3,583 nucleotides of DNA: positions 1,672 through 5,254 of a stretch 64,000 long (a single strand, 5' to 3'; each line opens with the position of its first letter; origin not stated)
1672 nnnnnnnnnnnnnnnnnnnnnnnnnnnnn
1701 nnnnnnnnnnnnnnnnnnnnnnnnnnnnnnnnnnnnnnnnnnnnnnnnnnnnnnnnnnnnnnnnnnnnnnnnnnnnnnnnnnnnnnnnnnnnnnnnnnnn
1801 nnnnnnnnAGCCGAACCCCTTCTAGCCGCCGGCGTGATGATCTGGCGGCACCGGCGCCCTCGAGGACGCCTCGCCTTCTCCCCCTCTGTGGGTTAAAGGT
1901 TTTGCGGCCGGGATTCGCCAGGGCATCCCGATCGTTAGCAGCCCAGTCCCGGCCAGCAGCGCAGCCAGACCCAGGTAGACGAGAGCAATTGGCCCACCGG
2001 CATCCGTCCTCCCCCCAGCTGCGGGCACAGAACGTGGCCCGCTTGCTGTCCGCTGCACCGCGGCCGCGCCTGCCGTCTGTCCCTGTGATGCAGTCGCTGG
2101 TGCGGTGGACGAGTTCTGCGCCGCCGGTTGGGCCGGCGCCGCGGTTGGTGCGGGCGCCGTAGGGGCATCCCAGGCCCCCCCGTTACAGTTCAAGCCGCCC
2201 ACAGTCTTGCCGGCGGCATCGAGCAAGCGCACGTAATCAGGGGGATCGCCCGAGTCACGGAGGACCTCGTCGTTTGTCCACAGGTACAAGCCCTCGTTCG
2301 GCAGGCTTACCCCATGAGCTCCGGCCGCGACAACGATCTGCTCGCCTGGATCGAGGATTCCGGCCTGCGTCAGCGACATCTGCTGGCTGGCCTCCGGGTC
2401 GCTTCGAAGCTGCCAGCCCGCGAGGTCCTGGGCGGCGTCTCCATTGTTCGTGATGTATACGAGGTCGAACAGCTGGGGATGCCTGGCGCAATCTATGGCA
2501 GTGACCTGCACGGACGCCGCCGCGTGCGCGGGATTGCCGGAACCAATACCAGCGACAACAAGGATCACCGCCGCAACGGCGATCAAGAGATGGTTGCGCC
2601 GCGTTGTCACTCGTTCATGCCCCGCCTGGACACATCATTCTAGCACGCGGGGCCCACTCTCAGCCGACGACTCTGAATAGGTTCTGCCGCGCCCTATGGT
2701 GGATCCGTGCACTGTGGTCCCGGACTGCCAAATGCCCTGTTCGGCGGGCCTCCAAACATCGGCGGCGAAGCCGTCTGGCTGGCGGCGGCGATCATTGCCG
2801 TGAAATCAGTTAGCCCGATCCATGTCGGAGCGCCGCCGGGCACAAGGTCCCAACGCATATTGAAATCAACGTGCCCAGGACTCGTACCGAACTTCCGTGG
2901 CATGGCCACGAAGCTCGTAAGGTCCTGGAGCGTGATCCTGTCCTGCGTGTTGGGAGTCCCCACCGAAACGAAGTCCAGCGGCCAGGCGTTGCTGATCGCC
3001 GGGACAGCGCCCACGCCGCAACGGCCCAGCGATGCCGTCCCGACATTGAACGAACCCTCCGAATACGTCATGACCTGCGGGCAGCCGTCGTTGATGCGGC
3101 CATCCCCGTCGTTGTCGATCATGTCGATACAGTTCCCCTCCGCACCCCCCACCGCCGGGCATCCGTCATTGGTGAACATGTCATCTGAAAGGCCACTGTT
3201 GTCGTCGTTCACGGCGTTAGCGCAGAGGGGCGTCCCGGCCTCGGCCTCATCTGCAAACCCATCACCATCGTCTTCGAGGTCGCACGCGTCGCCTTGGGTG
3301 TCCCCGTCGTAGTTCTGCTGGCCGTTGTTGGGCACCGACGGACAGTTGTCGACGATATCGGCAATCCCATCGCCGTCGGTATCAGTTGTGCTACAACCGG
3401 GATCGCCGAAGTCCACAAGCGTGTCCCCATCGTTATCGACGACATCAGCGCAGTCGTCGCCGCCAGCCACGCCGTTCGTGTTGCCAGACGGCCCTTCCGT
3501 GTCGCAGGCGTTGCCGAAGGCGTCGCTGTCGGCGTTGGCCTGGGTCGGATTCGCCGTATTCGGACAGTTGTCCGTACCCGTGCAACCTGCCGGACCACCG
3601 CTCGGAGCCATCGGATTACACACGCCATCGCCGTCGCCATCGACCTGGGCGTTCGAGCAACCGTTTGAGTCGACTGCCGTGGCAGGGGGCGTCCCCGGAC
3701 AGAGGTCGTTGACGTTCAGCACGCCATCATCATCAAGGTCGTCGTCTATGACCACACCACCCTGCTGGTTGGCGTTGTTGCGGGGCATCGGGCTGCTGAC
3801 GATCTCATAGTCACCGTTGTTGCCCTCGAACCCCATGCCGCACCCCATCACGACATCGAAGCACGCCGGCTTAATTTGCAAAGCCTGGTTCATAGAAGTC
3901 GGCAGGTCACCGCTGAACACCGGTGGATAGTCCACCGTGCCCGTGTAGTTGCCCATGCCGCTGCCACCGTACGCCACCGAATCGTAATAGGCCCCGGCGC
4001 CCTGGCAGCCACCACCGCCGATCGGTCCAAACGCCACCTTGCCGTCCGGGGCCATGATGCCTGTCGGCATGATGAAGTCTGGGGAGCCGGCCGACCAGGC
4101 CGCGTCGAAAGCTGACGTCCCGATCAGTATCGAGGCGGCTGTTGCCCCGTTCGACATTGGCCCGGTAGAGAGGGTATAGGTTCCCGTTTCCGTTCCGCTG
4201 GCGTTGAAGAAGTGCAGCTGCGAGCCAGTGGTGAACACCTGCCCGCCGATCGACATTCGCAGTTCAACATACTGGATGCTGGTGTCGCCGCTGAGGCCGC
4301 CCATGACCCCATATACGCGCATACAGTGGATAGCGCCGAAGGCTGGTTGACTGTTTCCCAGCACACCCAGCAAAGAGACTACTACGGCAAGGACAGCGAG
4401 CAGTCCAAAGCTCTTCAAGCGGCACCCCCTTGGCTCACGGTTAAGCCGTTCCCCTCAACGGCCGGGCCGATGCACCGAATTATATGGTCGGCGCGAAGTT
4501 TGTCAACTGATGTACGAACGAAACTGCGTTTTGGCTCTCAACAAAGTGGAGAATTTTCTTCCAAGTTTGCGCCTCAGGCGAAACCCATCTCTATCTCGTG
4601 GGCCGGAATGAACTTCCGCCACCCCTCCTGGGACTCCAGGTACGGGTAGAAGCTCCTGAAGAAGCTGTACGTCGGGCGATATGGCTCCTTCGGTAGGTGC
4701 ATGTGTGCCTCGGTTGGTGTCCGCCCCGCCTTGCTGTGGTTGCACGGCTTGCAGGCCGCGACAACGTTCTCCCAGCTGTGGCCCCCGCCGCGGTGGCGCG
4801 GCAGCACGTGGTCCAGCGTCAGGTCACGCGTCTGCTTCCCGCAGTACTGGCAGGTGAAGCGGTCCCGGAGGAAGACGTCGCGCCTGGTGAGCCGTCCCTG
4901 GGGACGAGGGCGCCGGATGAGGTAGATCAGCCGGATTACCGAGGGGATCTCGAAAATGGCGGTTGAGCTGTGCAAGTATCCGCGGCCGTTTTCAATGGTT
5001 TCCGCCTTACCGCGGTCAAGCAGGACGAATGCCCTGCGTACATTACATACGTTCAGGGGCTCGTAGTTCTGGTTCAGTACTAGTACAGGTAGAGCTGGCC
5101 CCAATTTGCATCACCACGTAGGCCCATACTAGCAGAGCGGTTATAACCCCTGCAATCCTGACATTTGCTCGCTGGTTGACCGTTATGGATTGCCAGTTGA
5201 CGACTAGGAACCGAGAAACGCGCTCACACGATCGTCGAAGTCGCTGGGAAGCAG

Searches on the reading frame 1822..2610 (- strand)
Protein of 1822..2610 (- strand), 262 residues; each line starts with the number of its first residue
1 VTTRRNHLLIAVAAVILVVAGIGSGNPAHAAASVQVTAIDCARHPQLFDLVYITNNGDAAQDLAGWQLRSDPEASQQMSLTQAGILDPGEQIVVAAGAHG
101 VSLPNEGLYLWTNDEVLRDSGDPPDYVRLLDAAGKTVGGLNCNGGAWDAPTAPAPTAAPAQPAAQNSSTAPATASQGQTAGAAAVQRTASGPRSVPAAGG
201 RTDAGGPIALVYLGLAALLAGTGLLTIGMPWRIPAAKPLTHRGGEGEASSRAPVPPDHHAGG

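Call 19: search_protein_families(library=pfam, proteins=[window:1822-2610:-], max_evalue=0.001)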
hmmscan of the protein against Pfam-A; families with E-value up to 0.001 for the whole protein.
window:1822-2610:- (262 aa): 1 family
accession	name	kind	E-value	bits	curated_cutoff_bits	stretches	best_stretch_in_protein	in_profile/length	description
PF00932.25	LTD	-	8.4e-09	36.2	34.3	1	29-137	3-102/109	Lamin Tail Domain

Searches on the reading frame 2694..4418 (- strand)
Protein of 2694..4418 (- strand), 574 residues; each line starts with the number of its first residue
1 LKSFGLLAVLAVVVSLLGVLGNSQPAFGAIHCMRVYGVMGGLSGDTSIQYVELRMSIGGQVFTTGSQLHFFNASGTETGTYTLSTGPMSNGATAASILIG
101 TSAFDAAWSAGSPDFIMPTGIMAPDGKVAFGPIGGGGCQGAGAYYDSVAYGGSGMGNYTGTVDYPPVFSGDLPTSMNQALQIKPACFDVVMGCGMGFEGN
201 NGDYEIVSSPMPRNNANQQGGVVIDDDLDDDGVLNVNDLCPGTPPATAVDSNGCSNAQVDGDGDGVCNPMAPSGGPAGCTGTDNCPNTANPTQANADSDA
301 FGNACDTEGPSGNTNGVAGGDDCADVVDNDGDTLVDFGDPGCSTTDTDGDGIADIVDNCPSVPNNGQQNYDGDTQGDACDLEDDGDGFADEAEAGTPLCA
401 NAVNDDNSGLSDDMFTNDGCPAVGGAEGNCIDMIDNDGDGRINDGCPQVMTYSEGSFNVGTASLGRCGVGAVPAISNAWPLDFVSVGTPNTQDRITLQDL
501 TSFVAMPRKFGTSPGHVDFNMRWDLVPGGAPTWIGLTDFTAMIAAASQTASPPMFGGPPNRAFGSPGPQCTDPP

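Call 4: search_protein_families(library=pfam, proteins=[window:2694-4418:-], max_evalue=1)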
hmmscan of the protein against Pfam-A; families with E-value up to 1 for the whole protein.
window:2694-4418:- (574 aa): 1 family
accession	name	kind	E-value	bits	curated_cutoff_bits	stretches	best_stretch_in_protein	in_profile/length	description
PF02412.23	TSP_3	-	0.00052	20.1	25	4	328-367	2-36/36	Thrombospondin type 3 repeat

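Call 6: search_protein_families(library=ncbifam, proteins=[window:2694-4418:-], max_evalue=1)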
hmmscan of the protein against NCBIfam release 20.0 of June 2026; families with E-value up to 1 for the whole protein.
window:2694-4418:- (574 aa): 4 families
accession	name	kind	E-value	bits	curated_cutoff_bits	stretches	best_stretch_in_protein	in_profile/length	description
NF047638.1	throspo3_MtsC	equivalog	1.8e-18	66.7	350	2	282-438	76-216/428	cell-cell cohesion MYXO-CTERM protein MtsC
NF045500.1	Omp28_seleno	equivalog_domain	0.00021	20.8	200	2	345-382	273-310/377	Omp28-related selenoprotein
NF033662.1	acid_disulf_rpt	repeat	0.00022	20.9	41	2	322-344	6-28/32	acidic double-disulfide repeat-containing protein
NF053612.1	anchor_PA1041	equivalog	0.00045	20.2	250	1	224-260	74-110/236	PA1041 family peptidoglycan-binding anchor lipoprotein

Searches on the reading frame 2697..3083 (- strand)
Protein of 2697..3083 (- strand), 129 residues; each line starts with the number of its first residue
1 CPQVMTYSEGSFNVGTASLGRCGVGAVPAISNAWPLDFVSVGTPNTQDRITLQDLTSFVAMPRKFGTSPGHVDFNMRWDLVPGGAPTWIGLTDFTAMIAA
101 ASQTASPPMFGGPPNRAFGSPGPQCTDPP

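Call 34: predict_structure(alignment_id=A4)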
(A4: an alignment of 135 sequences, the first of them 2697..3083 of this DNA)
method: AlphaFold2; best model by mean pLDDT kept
length: 129 residues; sequences in the alignment: 135
mean_pLDDT: 77.6   pTM: 0.71
mean pLDDT of the five models: 77.6, 75.3, 73.7, 73.5, 72.0
residues with pLDDT >= 90: 23; 70-90: 76; 50-70: 30; < 50: 0
segments of 3 or more residues with pLDDT < 50: none
pLDDT, mean of each block of 10 residues (from residue 1): 67 65 66 78 71 90 93 91 82 86 75 72 72
secondary structure, 60 per line:
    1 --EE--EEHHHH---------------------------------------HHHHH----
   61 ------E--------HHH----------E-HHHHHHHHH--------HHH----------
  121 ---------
elements in order: H9-12 H52-56 H91-99
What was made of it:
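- On T9SS C-terminal domain (Por_Secre_tail): The model is mostly loops with three short helices (call 34).
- The AlphaFold model shows no beta-bridge between the two loops, which an EF-hand pair would have (DSSP string, call 34). The model has little regular secondary structure and is rich in Pro and Gly (call 34).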

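Call 37: fold_search(model_id=the predicted structure, library=pdb)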
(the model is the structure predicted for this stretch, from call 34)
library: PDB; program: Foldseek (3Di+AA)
matches with E <= 10: 5; with E <= 0.001: 0
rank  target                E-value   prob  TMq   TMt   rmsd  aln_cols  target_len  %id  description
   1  7udt_G                4.0e+00  0.01  0.13  0.12  11.6        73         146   22  cryo-EM structure of the rigor state wild type myosin-15-F-actin complex (symmetry expansion and re-centering) (released 2022-08-03)
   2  1w4g_MODEL_1_A        4.7e+00  0.01  0.14  0.29   4.0        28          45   25  Peripheral-subunit binding domains from mesophilic, thermophilic, and hyperthermophilic bacteria fold by ultra (released 2005-07-20)
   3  4z8x_A                5.1e+00  0.01  0.12  0.06  10.3        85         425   12  Truncated FtsH from A. aeolicus (released 2015-05-06)
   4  7zkx                  7.0e+00  0.00  0.15  0.07  13.0        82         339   10  SRPK2 IN COMPLEX WITH INHIBITOR (released 2023-02-22)
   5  5myv_D                8.9e+00  0.00  0.14  0.07  12.2        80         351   14  Crystal structure of SRPK2 in complex with compound 1 (released 2017-05-10)
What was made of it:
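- On Dockerin type I (PF00404): Foldseek on the pTM 0.71 model finds no dockerin (best E=4; call 37).
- Foldseek with a pTM 0.71 model finds no dockerin or EF-hand protein (best E=4; call 37).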

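Call 87: fold_search(model_id=the predicted structure, library=viral)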
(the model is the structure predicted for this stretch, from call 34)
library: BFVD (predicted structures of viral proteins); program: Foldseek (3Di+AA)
matches with E <= 10: 4; with E <= 0.001: 0
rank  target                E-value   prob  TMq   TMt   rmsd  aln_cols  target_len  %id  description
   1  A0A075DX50            9.9e+00  0.01  0.14  0.21   5.9        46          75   15  (no name in the UniProt tables at hand)
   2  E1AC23                9.9e+00  0.01  0.09  0.13   5.4        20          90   15  (no name in the UniProt tables at hand)
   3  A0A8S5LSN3            9.9e+00  0.00  0.13  0.15  12.8        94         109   14  Peptidoglycan binding-like domain-containing protein [Siphoviridae sp. ctLkp13]
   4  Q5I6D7                9.9e+00  0.00  0.15  0.08  14.4        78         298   14  WSSV419-like protein (Fragment) [White spot syndrome virus]
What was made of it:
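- Tried and rejected: Nothing significant against the PDB or the viral library (calls 37, 87).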

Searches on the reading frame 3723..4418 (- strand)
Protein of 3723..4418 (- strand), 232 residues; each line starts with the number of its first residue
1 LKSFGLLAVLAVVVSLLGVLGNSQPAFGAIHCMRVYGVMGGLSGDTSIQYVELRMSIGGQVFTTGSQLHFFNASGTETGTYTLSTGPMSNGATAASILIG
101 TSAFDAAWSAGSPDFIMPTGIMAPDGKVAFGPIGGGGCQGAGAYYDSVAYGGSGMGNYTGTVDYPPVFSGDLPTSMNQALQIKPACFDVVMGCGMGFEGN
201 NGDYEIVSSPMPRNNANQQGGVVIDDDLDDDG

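Call 57: search_protein_families(library=pfam, proteins=[window:3723-4418:-], max_evalue=1)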
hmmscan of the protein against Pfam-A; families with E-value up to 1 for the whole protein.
seq(232 aa): 0 families

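Call 82: search_solved_structures(query=window:3726-4334:-, max_evalue=1)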
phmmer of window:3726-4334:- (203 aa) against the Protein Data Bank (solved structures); distinct sequences matched with E-value up to 1: 0.

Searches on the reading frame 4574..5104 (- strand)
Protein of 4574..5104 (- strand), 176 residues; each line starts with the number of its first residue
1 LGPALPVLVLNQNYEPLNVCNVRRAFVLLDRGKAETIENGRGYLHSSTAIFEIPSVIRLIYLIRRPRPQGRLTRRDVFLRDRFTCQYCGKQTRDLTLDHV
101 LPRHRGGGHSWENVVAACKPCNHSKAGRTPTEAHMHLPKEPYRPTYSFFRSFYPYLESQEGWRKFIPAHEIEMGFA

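Call 19: search_protein_families(library=pfam, proteins=[window:4574-5104:-], max_evalue=0.001)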
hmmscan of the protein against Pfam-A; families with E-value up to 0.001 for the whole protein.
window:4574-5104:- (176 aa): 2 families
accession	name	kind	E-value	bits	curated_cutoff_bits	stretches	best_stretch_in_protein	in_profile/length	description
PF14279.12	HNH_5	-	1.6e-14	54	27.5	1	85-137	1-55/56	HNH endonuclease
PF01844.29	HNH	-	4.1e-12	46.5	21.4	1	85-125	1-44/47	HNH endonuclease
